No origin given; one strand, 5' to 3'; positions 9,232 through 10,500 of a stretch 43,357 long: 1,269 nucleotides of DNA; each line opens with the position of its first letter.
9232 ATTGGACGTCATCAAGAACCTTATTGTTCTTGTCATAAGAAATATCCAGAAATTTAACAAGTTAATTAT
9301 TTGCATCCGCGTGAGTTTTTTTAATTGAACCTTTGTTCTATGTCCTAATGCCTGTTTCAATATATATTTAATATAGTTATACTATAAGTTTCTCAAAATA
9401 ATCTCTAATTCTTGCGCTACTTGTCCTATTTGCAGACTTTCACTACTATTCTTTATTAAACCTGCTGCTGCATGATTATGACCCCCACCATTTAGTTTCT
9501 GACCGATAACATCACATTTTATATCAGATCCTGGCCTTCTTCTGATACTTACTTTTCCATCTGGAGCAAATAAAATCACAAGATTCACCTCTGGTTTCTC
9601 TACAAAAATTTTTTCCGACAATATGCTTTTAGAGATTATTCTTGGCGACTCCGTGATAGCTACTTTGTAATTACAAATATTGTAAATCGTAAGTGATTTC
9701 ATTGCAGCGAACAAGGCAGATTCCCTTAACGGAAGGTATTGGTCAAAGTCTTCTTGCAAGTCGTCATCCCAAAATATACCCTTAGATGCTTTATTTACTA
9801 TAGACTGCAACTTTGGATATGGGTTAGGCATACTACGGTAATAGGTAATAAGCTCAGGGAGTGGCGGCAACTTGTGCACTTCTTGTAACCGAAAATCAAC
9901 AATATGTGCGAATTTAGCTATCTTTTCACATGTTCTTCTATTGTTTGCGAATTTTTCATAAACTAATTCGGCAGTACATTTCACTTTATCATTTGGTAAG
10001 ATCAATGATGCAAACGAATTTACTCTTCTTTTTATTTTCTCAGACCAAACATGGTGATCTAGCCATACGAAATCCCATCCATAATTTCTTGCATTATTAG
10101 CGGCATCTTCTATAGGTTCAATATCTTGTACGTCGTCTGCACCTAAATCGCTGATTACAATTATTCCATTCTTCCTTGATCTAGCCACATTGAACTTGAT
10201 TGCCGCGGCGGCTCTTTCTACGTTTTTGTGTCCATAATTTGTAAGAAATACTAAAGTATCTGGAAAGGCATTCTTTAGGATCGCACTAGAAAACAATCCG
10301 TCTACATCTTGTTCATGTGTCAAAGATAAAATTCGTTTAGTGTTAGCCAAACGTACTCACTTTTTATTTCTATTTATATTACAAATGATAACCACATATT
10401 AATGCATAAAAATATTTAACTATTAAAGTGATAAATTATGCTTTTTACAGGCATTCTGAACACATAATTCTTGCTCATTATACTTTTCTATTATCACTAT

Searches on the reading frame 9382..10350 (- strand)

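Call 14: search_protein_families(library=pfam, proteins=[window:9382-10350:-], max_evalue=0.001)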
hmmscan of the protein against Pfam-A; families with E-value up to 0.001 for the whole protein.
window:9382-10350:- (322 aa): 2 families
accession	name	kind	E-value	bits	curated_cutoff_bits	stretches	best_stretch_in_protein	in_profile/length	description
PF01368.27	DHH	-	1.4e-07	32.3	28.1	1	7-137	2-105/125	DHH family, N-terminal domain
PF02272.25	DHHA1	-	0.00026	21.9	25.9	1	250-303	26-86/102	DHHA1 domain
